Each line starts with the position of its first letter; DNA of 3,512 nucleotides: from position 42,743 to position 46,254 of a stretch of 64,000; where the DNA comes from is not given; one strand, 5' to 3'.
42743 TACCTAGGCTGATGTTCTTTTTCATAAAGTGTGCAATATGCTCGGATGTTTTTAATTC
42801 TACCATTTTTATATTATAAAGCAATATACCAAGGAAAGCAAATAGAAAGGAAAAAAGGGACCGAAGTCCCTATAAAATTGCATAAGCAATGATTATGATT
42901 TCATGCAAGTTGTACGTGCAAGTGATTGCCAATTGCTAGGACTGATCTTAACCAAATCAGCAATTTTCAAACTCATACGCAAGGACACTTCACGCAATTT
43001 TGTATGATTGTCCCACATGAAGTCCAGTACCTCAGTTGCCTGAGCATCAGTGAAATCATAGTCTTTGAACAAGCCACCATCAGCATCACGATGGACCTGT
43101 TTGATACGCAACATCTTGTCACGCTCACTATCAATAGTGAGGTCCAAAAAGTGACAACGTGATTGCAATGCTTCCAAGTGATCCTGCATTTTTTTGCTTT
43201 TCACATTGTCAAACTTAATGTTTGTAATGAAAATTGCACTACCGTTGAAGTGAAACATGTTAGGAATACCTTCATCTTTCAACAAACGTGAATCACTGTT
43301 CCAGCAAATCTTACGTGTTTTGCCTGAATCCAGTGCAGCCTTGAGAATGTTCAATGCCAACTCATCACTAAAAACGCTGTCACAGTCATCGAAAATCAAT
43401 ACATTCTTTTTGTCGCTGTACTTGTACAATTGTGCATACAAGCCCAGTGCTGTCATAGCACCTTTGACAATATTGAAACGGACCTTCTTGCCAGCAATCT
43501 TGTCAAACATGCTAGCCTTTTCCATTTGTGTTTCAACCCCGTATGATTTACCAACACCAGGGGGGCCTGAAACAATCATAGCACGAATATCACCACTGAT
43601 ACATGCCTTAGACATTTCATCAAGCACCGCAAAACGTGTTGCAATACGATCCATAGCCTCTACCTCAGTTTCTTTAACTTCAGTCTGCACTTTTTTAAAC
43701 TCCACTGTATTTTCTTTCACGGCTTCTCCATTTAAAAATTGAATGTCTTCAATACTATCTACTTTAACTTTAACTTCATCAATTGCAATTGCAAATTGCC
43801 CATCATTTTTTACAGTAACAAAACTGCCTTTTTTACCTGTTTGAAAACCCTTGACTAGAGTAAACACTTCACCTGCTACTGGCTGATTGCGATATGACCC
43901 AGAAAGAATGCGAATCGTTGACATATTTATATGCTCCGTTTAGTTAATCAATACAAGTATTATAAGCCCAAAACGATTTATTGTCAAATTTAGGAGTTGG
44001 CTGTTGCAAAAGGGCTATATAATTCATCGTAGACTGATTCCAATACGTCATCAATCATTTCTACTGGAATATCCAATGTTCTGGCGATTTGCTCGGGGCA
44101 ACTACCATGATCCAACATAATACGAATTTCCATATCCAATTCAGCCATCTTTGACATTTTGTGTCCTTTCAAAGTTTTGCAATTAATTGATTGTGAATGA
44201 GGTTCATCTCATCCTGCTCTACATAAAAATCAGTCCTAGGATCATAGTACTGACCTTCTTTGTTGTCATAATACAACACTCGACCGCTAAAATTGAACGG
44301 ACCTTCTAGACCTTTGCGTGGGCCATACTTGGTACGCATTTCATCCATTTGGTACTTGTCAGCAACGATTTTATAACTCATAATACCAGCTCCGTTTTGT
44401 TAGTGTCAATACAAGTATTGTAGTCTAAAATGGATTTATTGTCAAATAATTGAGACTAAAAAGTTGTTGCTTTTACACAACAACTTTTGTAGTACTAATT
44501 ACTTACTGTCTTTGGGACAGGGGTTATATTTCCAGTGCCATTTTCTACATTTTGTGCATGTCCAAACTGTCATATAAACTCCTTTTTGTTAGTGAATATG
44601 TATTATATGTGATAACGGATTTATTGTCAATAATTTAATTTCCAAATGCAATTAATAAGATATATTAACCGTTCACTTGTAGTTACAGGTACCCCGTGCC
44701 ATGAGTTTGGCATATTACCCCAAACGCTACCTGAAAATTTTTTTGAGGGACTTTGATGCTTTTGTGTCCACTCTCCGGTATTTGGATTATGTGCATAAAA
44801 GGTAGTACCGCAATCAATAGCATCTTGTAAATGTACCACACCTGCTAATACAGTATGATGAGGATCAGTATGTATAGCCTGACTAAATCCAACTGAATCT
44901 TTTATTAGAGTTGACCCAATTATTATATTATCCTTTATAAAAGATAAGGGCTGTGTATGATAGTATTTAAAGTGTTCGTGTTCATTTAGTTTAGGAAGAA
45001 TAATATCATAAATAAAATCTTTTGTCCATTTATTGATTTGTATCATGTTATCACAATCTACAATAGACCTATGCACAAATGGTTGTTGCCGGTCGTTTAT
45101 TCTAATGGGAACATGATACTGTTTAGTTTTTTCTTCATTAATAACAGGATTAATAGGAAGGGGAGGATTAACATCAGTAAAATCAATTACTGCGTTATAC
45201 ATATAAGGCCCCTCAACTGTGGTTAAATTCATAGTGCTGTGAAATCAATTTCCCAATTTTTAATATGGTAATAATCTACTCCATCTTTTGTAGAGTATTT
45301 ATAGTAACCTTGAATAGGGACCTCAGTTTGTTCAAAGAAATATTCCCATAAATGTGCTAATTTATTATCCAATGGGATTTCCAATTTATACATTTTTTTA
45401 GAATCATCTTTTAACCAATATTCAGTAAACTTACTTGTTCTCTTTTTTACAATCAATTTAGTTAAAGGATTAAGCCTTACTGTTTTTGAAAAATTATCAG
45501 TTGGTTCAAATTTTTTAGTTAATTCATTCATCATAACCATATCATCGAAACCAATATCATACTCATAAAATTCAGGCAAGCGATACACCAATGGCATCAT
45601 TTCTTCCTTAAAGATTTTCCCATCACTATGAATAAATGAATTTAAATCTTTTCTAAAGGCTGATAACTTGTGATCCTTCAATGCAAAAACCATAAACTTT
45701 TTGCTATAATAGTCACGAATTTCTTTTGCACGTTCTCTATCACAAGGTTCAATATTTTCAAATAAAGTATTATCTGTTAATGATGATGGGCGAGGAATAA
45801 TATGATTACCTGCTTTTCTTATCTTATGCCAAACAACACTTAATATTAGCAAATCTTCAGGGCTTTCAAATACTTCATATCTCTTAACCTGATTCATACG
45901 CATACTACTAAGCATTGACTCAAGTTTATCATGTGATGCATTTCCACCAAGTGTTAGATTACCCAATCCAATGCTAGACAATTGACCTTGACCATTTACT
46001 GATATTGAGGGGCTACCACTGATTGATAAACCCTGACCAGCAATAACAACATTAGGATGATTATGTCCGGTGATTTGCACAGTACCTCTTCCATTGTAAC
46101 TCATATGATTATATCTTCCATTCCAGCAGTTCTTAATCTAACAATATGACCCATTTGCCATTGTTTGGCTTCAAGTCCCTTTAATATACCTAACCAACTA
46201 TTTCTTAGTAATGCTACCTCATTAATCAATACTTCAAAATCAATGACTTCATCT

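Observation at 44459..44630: Self-contained transcription unit for a 24-aa Cys/His/Trp microprotein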

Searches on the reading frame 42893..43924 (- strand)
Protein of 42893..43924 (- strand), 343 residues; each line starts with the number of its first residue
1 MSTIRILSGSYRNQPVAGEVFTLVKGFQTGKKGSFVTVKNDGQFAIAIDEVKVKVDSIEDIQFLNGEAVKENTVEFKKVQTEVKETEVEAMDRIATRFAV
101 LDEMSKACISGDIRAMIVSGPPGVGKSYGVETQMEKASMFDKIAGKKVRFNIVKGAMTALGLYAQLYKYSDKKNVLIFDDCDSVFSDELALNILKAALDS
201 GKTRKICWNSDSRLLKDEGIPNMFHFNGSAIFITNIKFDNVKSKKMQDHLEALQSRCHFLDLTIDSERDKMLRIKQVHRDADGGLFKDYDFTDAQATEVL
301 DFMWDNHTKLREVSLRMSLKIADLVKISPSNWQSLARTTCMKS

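Call 8: search_dna_similar(query=window:42893-43924:-, collection=phages, mode=protein, max_rows=25)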
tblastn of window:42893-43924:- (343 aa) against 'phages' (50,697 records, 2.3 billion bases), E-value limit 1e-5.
Records with a match: 1310; places in all: 1310; records where one place covers at least 80% of the query: 398.
Best place of each record, by identity: <60% 1310.
By first word of the organism name: Escherichia 558; Klebsiella 149; Vibrio 121; Shigella 76; Acinetobacter 69; Aeromonas 48; Enterobacteria 43; Salmonella 39; Enterobacter 36; Yersinia 35; and 28 more.
By host as written in the record: Escherichia coli 230; - 204; Klebsiella pneumoniae 31; Escherichia coli O157:H7 25; Escherichia coli B 24; Shigella sp. 21; Acinetobacter baumannii 19; Aeromonas salmonicida 15; and 346 more.
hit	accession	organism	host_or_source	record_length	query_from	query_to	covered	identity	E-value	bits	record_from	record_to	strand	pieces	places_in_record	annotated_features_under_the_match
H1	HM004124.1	Acinetobacter phage Acj9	Acinetobacter johnsonii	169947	1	342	100%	37.2%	4e-56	202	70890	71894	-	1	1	nrdC.10: conserved hypothetical protein | hypothetical protein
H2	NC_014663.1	Acinetobacter phage Acj9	Acinetobacter johnsonii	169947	1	342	100%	37.2%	4e-56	202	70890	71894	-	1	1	nrdC.10: hypothetical protein | hypothetical protein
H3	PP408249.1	Pseudomonas phage vB_Pa-PAC2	Pseudomonas aeruginosa PAO1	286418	90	342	74%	49.8%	3e-79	269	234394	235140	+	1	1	thioredoxin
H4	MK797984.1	Pseudomonas phage vB_PaeM_PA5oct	-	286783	90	342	74%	49.8%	3e-79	269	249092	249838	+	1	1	thioredoxin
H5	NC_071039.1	Pseudomonas phage vB_PaeM_PA5oct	-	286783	90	342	74%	49.8%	3e-79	269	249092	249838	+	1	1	unknown function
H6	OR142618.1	Pseudomonas phage Callisto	Pseudomonas aeruginosa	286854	90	342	74%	49.8%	3e-79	269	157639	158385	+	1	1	hypothetical protein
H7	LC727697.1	Pseudomonas phage sp. 30-2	Pseudomonas aeruginosa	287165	90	342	74%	49.8%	3e-79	269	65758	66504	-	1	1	hypothetical protein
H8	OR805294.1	Pseudomonas phage Ettore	Pseudomonas aeruginosa PAO1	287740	90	342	74%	49.8%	3e-79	269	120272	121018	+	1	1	hypothetical protein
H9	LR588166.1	Pseudomonas phage vB_PaeM_MIJ3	-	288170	90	342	74%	49.8%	3e-79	269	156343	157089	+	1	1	hypothetical protein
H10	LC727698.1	Pseudomonas phage sp. 30-3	Pseudomonas aeruginosa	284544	90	342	74%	49.8%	3e-79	269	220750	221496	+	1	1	hypothetical protein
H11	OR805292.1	Pseudomonas phage Cassandra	Pseudomonas aeruginosa PAO1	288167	90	342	74%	49.8%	4e-79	268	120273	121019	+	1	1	hypothetical protein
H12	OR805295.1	Pseudomonas phage Paride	Pseudomonas aeruginosa PAO1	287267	90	342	74%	49.8%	4e-79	268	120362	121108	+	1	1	hypothetical protein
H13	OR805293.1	Pseudomonas phage Deifobo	Pseudomonas aeruginosa PAO1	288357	90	342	74%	49.8%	4e-79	268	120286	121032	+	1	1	hypothetical protein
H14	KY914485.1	Aeromonas phage phiA8-29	Aeromonas sp.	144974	1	336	98%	36.2%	4e-51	188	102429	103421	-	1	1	hypothetical protein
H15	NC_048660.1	Aeromonas phage phiA8-29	Aeromonas sp.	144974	1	336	98%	36.2%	4e-51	188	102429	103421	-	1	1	hypothetical protein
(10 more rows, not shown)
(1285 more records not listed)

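Call 63: search_protein_families(library=pfam, proteins=[window:42896-43924:-], max_evalue=0.01)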
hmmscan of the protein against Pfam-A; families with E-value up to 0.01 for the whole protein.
window:42896-43924:- (343 aa): 3 families
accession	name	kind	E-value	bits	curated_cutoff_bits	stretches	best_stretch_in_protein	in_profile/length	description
PF00004.35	AAA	-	0.00042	21.2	21.2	1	116-202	1-96/131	ATPase family associated with various cellular activities (AAA)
PF13173.12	AAA_14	-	0.0011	19.4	27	1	114-218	3-106/129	AAA domain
PF13191.12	AAA_16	-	0.0035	18.3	32.6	0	106-135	17-46/167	AAA ATPase domain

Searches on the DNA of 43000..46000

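Call 6: search_rna_families(source=window, start=43000, end=46000, threshold=evalue, max_evalue=1)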
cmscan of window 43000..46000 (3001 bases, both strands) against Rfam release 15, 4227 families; matches with E-value up to 1: 0.
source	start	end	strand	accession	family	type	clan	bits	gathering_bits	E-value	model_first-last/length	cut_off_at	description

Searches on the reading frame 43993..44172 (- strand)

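Call 30: search_protein_families(library=phrogs, proteins=[window:43993-44172:-], max_evalue=1)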
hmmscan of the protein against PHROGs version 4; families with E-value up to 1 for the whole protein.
window:43993-44172:- (60 aa): 1 family
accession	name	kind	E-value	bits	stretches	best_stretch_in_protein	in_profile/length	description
phrog_36658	-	unknown function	0.13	13.3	1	12-45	81-116/124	-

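Call 63: search_protein_families(library=pfam, proteins=[window:43993-44172:-], max_evalue=0.01)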
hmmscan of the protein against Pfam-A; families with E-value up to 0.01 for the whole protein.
window:43993-44172:- (60 aa): 0 families

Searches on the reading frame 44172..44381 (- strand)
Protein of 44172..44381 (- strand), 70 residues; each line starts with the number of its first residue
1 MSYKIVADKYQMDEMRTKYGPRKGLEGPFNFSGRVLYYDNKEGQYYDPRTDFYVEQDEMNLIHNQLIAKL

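Call 16: find_related_loci(query=window:44172-44381:-, collection=viral_contigs, flank=3000)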
Query window:44172-44381:- (70 aa) in viral_contigs; peptide patterns used: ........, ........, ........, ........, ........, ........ (x = any residue, [..] = any of these).
523 stretches matched a pattern; 522 encode a relative of the query (tblastn E <= 1e-3); the best 80 are kept; 80 distinct loci.
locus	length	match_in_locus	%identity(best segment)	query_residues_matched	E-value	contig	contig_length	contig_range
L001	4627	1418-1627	96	1-70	2e-43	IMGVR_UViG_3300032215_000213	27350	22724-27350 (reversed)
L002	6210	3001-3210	96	1-70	2e-43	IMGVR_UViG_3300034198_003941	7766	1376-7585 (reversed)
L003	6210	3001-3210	91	1-70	1e-41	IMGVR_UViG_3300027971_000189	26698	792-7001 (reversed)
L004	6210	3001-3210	91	1-70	1e-41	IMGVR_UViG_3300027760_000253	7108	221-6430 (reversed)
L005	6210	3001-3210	91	1-70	2e-41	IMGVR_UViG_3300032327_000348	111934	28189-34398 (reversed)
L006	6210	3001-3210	89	1-70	7e-41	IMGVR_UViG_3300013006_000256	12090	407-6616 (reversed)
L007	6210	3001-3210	91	1-70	1e-40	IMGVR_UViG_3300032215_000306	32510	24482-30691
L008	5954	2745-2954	89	1-70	2e-40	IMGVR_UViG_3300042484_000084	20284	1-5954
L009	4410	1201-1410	89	1-70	2e-40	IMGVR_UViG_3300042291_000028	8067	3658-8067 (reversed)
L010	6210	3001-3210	86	1-70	5e-40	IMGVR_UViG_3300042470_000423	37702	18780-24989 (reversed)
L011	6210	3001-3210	87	1-70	4e-40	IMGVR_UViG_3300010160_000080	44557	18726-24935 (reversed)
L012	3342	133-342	89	1-70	5e-40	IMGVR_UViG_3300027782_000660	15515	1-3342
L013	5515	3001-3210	89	1-70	4e-40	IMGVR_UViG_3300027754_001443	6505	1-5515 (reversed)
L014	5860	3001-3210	87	1-70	3e-40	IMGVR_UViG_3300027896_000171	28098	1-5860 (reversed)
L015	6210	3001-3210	87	1-70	5e-40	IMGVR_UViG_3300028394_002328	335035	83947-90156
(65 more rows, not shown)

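Call 30: search_protein_families(library=phrogs, proteins=[window:44172-44381:-], max_evalue=1)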
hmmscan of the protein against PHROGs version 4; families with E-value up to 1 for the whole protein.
window:44172-44381:- (70 aa): 1 family
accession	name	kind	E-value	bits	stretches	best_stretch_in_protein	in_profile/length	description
phrog_13298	-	unknown function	3.7e-10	41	1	8-61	28-82/83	-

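Call 63: search_protein_families(library=pfam, proteins=[window:44172-44381:-], max_evalue=0.01)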
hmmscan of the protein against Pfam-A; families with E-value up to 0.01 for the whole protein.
window:44172-44381:- (70 aa): 1 family
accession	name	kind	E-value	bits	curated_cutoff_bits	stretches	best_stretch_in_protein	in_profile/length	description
PF17780.6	OCRE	-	5.4e-05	23.6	24.7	1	36-58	21-43/52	OCRE domain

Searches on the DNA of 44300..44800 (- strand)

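Call 4: search_dna_similar(query=window:44300-44800:-, collection=phages, mode=distant, max_rows=40)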
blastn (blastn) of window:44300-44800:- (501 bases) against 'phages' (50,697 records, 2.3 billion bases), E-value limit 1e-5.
No match.

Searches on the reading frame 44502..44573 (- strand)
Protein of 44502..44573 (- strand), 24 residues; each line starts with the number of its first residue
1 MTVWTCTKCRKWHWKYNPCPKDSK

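Call 14: search_dna_similar(query=window:44502-44573:-, collection=phages, mode=protein, max_evalue=10, max_rows=30)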
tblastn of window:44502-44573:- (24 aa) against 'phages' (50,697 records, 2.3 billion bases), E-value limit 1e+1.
Records with a match: 2; places in all: 2; records where one place covers at least 80% of the query: 1.
Best place of each record, by identity: <60% 2.
By first word of the organism name: Bacteriophage 1; Listeria 1.
By host as written in the record: - 1; Listeria monocytogenes 1.
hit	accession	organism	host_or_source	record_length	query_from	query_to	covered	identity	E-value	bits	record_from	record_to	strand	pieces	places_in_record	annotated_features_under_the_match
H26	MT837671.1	Bacteriophage sp.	human fecal samples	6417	4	24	88%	47.6%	3e+0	28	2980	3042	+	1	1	record has no annotation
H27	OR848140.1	Listeria phage LM 4-14-1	Listeria monocytogenes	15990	10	22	54%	46.2%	1e+1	27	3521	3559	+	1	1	record has no annotation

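Call 30: search_protein_families(library=phrogs, proteins=[window:44502-44573:-], max_evalue=1)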
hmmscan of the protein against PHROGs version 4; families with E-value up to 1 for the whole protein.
window:44502-44573:- (24 aa): 1 family
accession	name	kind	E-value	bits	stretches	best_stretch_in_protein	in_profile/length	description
phrog_15216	-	unknown function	0.29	12.2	1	1-14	45-58/78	-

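Call 37: search_protein_families(library=pfam, proteins=[window:44502-44573:-], max_evalue=10)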
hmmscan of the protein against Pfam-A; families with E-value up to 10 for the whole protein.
window:44502-44573:- (24 aa): 1 family
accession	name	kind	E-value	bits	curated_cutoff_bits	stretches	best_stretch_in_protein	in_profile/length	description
PF07754.17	HVO_2753_ZBP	-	0.034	14.4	33.2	1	2-21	26-44/46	Small zinc finger protein HVO_2753-like, Zn-binding pocket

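Call 38: search_solved_structures(query=window:44502-44573:-, max_evalue=10, show_alignments=3)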
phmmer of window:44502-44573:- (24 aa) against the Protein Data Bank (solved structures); distinct sequences matched with E-value up to 10: 10.
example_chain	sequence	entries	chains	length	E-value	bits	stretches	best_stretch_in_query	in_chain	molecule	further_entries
1tnr_R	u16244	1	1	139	0.82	13.1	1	5-21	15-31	TUMOR NECROSIS FACTOR RECEPTOR P55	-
7kp8_E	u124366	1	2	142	0.85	13.1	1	5-21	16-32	Tumor necrosis factor receptor superfamily member 1A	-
7kp7_E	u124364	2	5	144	0.87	13.1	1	5-21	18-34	Tumor necrosis factor receptor superfamily member 1A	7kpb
7ar9_e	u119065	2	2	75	0.94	12.9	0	7-24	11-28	15 kDa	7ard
1ext_A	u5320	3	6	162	1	12.8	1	5-21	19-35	TUMOR NECROSIS FACTOR RECEPTOR | SOLUBLE TUMOR NECROSIS FACTOR RECEPTOR 1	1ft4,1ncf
9s3i_A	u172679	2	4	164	1.1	12.8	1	5-21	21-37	Tumor necrosis factor receptor superfamily member 1A, membrane form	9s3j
5xy3_p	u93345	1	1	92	1.1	12.8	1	3-11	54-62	Uncharacterized protein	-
8zui_D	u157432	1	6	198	1.4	12.4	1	5-21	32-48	Tumor necrosis factor receptor superfamily member 1A, membrane form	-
4zbx_A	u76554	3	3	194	1.6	12.3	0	3-21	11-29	Uracil-DNA glycosylase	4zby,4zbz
1cld_A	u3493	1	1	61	8.8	10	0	2-14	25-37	CD2-LAC9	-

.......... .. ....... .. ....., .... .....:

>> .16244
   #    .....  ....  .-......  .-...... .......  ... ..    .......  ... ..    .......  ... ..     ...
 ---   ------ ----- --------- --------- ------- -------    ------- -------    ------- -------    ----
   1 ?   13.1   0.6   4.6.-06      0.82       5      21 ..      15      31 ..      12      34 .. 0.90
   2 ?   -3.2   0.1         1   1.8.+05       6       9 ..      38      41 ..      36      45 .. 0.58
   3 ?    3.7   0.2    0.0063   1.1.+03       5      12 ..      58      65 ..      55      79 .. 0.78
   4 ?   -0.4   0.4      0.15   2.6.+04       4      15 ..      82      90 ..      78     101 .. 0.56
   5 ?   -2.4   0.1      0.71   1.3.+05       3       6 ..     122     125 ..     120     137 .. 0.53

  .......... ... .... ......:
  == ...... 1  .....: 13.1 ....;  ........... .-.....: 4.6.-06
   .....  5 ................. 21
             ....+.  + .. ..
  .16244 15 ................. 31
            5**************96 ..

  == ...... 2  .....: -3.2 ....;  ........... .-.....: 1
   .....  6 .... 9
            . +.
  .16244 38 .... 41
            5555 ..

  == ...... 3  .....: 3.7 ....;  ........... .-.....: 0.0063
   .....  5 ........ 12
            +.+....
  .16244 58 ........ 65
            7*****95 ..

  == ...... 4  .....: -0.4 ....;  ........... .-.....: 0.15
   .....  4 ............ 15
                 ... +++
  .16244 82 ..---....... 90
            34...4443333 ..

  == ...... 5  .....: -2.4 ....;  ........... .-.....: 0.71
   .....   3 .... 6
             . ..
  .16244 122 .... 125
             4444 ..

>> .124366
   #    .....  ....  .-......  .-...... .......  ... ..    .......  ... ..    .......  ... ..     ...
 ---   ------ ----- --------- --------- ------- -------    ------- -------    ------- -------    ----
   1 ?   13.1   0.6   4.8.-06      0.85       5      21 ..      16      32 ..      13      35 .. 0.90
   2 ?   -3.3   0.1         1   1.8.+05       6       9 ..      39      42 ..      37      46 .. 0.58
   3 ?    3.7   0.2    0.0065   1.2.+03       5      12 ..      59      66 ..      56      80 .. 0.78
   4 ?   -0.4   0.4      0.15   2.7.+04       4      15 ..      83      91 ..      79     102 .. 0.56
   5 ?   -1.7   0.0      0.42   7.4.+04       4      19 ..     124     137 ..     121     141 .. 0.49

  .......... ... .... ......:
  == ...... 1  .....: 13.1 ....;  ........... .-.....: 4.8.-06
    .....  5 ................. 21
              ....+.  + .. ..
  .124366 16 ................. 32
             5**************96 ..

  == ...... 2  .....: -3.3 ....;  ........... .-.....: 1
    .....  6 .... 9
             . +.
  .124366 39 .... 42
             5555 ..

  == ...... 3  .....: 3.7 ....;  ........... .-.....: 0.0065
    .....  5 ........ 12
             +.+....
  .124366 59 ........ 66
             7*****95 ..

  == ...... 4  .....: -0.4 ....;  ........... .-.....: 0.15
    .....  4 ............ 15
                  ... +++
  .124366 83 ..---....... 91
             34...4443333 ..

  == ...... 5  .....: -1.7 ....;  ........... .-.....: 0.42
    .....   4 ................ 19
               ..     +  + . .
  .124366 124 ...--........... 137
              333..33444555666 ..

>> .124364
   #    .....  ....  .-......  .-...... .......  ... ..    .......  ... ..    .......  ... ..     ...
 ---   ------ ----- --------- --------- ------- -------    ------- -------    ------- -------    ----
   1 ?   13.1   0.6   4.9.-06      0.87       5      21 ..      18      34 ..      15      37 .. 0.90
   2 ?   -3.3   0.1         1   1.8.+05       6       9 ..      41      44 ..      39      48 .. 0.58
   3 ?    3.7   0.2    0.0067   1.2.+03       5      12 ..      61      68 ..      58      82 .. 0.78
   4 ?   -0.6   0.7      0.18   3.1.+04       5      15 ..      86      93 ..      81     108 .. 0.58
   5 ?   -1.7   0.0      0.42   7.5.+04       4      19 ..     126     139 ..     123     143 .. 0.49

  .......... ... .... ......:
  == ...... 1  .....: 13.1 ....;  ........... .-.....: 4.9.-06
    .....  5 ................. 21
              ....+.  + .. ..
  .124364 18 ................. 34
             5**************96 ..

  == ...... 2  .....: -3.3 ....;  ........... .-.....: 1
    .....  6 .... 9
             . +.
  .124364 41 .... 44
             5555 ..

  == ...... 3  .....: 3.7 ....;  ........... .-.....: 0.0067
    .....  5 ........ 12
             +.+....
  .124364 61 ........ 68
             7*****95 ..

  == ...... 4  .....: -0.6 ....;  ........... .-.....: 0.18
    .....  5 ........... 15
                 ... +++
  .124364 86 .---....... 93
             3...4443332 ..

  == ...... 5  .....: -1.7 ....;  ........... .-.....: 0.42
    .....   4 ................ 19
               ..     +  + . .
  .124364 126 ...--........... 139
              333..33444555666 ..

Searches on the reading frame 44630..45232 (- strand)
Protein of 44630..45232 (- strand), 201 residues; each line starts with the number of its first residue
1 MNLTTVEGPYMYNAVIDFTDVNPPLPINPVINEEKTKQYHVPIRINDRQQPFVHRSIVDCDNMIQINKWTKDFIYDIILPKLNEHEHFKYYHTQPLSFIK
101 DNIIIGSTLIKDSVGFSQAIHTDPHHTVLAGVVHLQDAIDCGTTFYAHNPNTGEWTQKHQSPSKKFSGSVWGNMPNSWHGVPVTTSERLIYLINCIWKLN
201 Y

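Call 15: find_related_loci(query=window:44630-45232:-, collection=viral_contigs, flank=3000)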
Query window:44630-45232:- (201 aa) in viral_contigs; peptide patterns used: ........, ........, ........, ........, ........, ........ (x = any residue, [..] = any of these).
No stretch of DNA in the collection matches any of the patterns.

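Call 30: search_protein_families(library=phrogs, proteins=[window:44630-45232:-], max_evalue=1)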
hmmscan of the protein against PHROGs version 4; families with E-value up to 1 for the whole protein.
window:44630-45232:- (201 aa): 2 families
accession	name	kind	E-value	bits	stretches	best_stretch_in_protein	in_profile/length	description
phrog_1644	-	head and packaging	0.022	15.8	1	119-167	111-159/220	minor coat protein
phrog_31693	-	unknown function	0.12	13.5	1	49-83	39-72/106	-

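Call 63: search_protein_families(library=pfam, proteins=[window:44630-45232:-], max_evalue=0.01)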
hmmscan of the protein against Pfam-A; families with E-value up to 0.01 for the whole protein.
window:44630-45232:- (201 aa): 0 families

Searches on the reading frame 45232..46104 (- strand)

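Call 30: search_protein_families(library=phrogs, proteins=[window:45232-46104:-], max_evalue=1)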
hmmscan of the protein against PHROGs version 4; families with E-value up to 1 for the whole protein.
window:45232-46104:- (291 aa): 2 families
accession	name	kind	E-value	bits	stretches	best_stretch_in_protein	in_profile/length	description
phrog_1408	-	DNA, RNA and nucleotide metabolism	0.0064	17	1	185-231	183-232/302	replication initiation protein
phrog_1354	-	moron, auxiliary metabolic gene and host takeover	0.34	12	0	254-280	40-68/71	cef modifier of supressor tRNAs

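Call 63: search_protein_families(library=pfam, proteins=[window:45232-46104:-], max_evalue=0.01)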
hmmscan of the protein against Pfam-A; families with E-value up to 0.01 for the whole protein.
window:45232-46104:- (291 aa): 0 families
